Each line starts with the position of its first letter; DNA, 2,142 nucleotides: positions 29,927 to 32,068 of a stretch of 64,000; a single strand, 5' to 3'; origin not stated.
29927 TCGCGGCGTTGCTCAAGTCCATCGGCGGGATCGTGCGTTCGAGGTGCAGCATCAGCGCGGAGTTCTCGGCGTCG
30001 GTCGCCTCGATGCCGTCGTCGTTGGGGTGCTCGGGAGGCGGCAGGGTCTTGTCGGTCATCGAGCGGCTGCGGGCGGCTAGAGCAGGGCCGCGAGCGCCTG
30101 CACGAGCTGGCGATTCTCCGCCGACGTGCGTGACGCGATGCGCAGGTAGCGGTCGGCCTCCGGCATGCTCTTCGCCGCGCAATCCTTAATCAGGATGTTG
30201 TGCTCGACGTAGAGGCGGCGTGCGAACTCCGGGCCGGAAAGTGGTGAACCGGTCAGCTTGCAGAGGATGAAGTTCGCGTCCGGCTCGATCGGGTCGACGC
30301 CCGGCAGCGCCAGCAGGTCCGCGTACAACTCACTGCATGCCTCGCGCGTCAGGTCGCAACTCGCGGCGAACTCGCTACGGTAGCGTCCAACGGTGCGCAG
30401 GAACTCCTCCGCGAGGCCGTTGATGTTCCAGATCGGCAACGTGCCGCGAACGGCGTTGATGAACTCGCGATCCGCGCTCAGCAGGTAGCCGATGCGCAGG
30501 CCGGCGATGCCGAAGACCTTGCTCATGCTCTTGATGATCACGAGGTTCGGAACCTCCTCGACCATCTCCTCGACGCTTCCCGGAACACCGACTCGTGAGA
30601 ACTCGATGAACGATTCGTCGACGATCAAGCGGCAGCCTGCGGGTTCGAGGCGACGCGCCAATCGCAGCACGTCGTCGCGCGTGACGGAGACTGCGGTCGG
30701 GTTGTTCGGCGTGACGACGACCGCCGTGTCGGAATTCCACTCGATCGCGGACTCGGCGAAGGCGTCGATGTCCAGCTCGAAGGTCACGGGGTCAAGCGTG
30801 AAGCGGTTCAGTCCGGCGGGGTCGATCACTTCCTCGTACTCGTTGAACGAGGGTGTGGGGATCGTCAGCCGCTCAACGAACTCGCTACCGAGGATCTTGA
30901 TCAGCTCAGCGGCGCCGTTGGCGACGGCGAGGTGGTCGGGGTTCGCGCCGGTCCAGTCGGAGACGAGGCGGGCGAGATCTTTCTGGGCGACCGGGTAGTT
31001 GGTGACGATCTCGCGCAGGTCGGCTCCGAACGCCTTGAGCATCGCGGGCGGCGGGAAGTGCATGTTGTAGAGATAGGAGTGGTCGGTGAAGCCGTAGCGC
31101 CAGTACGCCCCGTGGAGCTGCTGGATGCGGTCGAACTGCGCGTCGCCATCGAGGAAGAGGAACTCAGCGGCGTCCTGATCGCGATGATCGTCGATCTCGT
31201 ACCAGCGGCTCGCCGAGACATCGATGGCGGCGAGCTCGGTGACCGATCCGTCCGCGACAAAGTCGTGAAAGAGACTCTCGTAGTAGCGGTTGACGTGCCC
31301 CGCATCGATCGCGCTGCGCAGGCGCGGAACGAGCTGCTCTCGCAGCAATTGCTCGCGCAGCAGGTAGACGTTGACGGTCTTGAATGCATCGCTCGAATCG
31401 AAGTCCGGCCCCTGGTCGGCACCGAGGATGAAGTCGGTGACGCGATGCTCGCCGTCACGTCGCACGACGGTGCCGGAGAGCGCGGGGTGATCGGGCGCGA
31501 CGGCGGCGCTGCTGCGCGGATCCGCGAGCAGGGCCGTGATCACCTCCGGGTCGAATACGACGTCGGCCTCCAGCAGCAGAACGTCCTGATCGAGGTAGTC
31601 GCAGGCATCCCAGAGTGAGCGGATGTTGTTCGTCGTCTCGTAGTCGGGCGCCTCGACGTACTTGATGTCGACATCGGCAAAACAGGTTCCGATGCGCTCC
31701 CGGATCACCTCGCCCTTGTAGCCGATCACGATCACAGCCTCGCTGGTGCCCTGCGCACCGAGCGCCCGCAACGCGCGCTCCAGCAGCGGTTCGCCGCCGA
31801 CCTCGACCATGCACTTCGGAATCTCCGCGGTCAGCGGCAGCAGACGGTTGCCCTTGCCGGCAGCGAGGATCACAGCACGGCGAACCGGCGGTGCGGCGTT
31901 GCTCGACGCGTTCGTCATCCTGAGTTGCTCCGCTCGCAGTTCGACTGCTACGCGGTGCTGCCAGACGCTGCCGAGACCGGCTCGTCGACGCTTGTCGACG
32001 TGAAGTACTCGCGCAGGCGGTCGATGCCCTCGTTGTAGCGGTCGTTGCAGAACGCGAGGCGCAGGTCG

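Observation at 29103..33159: Stand-alone three-gene LicD cassette with an FrbH-like nucleotidyltransferase-PLP fusion: candidate pathway for a CMP-activated amino-alkyl phosph(on)ate head group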

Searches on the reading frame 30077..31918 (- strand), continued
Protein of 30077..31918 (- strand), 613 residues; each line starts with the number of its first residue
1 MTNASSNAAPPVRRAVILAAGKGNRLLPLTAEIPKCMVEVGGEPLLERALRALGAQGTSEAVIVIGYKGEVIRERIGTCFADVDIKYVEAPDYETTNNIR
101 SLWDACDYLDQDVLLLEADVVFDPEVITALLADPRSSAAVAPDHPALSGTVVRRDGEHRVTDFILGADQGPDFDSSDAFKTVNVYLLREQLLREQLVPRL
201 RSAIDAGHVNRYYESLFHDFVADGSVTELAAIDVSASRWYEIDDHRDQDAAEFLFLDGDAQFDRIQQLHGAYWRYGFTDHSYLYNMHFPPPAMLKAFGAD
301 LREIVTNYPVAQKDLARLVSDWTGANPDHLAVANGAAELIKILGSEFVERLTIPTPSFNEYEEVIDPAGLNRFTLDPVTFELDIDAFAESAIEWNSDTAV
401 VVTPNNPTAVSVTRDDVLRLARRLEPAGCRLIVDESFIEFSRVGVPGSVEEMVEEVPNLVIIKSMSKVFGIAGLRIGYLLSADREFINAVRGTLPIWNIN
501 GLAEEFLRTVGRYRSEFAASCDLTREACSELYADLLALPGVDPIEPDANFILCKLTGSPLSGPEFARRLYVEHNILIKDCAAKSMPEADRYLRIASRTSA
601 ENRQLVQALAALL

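Call 79: search_protein_families(library=pfam, proteins=[L148:3419-4057:+, L113:9407-10498:+, L162:1477-2424:+, L158:13876-14988:+, L128:1325-2143:-, L112:3352-4476:+, L108:3306-4373:+, L162:40-1353:-, L111:6698-7969:+, L148:4664-5755:+], max_evalue=0.0001)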
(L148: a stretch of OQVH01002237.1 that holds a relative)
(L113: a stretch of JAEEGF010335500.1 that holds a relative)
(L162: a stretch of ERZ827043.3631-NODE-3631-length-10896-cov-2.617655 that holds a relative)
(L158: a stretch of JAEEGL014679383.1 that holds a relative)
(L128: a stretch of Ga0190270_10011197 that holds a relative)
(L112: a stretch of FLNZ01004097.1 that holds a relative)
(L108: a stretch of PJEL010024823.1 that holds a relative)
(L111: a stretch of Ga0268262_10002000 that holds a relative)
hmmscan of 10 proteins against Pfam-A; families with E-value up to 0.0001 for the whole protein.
L148:3419-4057:+ (212 aa): 1 family
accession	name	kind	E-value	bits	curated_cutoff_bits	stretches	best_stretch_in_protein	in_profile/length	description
PF02357.24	NusG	-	3.5e-11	43.9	22.2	1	40-136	2-92/93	Transcription termination factor nusG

L113:9407-10498:+ (363 aa): 1 family
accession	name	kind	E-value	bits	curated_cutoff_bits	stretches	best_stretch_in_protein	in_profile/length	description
PF14397.11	ATPgrasp_ST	-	6.9e-43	147.3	31.4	1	108-349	8-273/278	Sugar-transfer associated ATP-grasp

L162:1477-2424:+ (315 aa): 1 family
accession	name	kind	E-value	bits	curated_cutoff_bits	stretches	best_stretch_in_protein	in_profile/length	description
PF02423.21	OCD_Mu_crystall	-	2.1e-24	86.5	24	1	23-299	24-312/314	Ornithine cyclodeaminase/mu-crystallin family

L158:13876-14988:+ (370 aa): 1 family
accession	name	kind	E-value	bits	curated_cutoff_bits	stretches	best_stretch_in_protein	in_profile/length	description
PF02350.25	Epimerase_2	-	2.4e-127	425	30.6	1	22-362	1-346/347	UDP-N-acetylglucosamine 2-epimerase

L128:1325-2143:- (272 aa): 1 family
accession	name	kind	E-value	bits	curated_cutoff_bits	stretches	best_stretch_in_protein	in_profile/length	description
PF01066.26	CDP-OH_P_transf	-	1.6e-10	42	22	1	60-153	3-91/152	CDP-alcohol phosphatidyltransferase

L112:3352-4476:+ (374 aa): 6 families
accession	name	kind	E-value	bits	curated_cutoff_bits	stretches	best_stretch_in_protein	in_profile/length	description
PF13439.12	Glyco_transf_4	-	1.4e-32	113.5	28.5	1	13-171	2-170/170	Glycosyltransferase Family 4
PF00534.26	Glycos_transf_1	-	2e-32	112.5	26.4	1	185-331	13-166/172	Glycosyl transferases group 1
PF13692.12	Glyco_trans_1_4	-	8.9e-30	104.3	27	1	189-323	3-142/142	Glycosyl transferases group 1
PF13579.12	Glyco_trans_4_4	-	3.5e-16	60.4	29.7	1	13-153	1-146/158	Glycosyl transferase 4-like domain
PF13477.12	Glyco_trans_4_2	-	1.7e-10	41.7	23.4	1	11-141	5-139/139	Glycosyl transferase 4-like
PF20706.3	GT4-conflict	-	3.1e-06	26.9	26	1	136-297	149-319/385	Family 4 Glycosyltransferase in conflict systems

L108:3306-4373:+ (356 aa): 1 family
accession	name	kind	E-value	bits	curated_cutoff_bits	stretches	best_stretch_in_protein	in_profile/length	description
PF02655.19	ATP-grasp_3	-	1.9e-05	25.2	23.2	1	198-276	83-160/160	ATP-grasp domain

L162:40-1353:- (437 aa): 4 families
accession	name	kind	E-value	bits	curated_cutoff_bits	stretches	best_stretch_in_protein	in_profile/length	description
PF03721.20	UDPG_MGDP_dh_N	-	3.6e-67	226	27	1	1-186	1-186/187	UDP-glucose/GDP-mannose dehydrogenase family, NAD binding domain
PF00984.24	UDPG_MGDP_dh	-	4.5e-39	132.9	25.4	1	205-296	2-93/94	UDP-glucose/GDP-mannose dehydrogenase family, central domain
PF03720.21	UDPG_MGDP_dh_C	-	1.3e-32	112.7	30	1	320-422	1-103/103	UDP-glucose/GDP-mannose dehydrogenase family, UDP binding domain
PF03446.21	NAD_binding_2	-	1.6e-05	25.4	21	0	2-138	1-111/161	NAD binding domain of 6-phosphogluconate dehydrogenase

L111:6698-7969:+ (423 aa): 2 families
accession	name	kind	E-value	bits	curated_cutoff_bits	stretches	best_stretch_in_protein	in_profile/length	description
PF13439.12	Glyco_transf_4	-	9.1e-12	45.8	28.5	1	108-226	50-169/170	Glycosyltransferase Family 4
PF13579.12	Glyco_trans_4_4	-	3.7e-05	24.6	29.7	0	124-220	65-156/158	Glycosyl transferase 4-like domain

L148:4664-5755:+ (363 aa): 1 family
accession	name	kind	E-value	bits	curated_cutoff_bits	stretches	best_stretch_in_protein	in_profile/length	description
PF00953.26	Glycos_transf_4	-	1.5e-32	113.3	27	1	90-248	2-158/160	Glycosyl transferase family 4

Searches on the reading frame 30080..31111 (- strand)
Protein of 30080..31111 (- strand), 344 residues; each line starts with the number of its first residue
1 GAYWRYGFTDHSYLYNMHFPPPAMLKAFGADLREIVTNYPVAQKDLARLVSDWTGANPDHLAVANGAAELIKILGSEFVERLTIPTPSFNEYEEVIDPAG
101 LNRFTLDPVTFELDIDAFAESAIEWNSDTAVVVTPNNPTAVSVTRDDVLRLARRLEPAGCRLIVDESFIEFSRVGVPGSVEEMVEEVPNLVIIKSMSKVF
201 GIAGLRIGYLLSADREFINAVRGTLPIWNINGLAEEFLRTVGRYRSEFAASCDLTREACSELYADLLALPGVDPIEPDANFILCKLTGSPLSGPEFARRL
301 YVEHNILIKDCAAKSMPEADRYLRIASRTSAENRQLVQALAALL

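Call 27: search_solved_structures(query=window:30080-31111:-, max_evalue=1e-10, show_alignments=3)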
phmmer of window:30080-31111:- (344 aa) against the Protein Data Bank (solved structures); distinct sequences matched with E-value up to 1e-10: 20.
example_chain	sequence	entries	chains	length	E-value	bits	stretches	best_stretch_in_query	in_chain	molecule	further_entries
6oux_A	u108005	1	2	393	1.6e-35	126.2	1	33-344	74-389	Threonine phosphate decarboxylase-like enzyme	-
1lc5_A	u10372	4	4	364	5.2e-23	85.1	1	60-341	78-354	L-Threonine-O-3-Phosphate Decarboxylase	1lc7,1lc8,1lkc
3ftb_A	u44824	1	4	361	3.6e-20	75.7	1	24-341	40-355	Histidinol-phosphate aminotransferase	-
3fkd_A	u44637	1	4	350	8e-18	68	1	46-342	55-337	L-threonine-O-3-phosphate decarboxylase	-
3euc_A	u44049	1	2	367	2.5e-17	66.4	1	13-343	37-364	Histidinol-phosphate aminotransferase 2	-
9t0w_A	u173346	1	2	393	8.1e-17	64.7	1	43-337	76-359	Histidinol-phosphate aminotransferase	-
4r8d_A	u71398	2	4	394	8.1e-17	64.7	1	43-337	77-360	Histidinol-phosphate aminotransferase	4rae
8bj1_A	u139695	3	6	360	5e-16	62.1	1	16-315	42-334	histidinol-phosphate aminotransferase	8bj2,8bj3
8bj4_A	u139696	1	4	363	5.1e-16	62.1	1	16-315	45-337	histidinol-phosphate aminotransferase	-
1fg3_A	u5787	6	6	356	1.9e-14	56.9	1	35-342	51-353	HISTIDINOL PHOSPHATE AMINOTRANSFERASE | HISTIDINOL-PHOSPHATE AMINOTRANSFERASE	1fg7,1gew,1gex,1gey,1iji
3ffh_A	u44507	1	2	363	2.1e-13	53.5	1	45-238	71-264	Histidinol-phosphate aminotransferase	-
7szp_A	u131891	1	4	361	8.1e-13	51.6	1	35-342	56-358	Histidinol-phosphate aminotransferase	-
3hdo_A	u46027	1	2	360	8.4e-13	51.5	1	23-301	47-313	Histidinol-phosphate aminotransferase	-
3cq5_A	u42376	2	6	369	8.5e-13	51.5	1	44-251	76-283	Histidinol-phosphate aminotransferase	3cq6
3cq4_A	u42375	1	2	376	8.8e-13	51.4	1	44-250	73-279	Histidinol-phosphate aminotransferase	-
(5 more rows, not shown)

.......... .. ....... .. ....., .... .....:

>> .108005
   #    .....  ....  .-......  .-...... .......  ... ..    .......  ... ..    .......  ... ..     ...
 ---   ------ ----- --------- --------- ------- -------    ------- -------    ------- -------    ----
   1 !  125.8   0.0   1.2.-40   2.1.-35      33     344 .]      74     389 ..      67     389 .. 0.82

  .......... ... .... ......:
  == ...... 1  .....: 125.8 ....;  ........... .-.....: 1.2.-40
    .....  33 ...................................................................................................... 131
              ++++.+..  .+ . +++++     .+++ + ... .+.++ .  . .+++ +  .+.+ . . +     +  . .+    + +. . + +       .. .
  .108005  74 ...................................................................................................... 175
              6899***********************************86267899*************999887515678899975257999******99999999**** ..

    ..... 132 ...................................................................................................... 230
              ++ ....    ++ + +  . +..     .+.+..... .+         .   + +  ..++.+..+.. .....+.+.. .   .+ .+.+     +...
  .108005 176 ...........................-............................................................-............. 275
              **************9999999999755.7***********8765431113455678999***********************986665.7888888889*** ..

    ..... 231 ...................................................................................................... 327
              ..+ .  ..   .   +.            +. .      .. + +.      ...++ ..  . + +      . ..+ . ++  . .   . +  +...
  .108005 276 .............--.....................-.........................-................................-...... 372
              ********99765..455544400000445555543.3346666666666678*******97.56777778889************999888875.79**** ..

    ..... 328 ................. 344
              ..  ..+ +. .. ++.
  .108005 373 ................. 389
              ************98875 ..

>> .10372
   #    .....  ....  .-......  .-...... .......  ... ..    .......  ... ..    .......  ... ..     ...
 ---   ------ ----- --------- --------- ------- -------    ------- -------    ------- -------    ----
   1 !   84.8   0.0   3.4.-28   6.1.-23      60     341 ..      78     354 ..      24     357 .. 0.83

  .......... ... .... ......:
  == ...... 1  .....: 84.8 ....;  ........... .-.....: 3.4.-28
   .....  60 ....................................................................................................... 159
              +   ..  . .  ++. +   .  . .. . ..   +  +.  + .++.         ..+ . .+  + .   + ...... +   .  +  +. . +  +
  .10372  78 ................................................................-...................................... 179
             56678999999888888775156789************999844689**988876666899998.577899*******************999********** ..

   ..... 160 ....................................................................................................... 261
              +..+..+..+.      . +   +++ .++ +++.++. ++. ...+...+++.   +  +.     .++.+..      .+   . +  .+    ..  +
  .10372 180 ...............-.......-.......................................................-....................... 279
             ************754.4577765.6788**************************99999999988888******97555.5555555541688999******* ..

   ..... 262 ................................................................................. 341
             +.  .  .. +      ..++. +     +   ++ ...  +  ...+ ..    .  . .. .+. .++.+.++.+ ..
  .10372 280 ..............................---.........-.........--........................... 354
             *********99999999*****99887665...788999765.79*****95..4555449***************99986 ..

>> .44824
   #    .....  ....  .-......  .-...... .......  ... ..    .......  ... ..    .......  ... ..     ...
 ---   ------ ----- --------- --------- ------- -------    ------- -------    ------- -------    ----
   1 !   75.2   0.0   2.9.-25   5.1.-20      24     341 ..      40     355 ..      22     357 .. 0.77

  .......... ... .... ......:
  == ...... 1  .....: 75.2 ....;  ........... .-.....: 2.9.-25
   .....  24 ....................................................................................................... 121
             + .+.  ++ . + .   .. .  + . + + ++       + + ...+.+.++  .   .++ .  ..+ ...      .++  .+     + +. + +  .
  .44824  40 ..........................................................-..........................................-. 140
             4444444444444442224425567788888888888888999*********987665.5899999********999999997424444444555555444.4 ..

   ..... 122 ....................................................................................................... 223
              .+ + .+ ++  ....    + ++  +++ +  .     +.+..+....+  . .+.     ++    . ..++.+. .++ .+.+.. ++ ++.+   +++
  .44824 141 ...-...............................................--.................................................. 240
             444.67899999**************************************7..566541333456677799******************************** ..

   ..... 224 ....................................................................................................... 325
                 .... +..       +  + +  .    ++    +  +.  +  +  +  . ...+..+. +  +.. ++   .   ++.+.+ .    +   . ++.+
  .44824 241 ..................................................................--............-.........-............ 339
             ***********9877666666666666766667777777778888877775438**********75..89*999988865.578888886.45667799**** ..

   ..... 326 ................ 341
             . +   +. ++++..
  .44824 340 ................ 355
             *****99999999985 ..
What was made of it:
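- The PLP domain scores best against the Ser-P decarboxylase-type SMUL_1544 (6oux, 126 bits), then the Thr-P decarboxylase CobD (85 bits), then HisC (76 bits or less) (call 27). SMUL_1544 (Ser-P type) scores higher than CobD (call 27).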
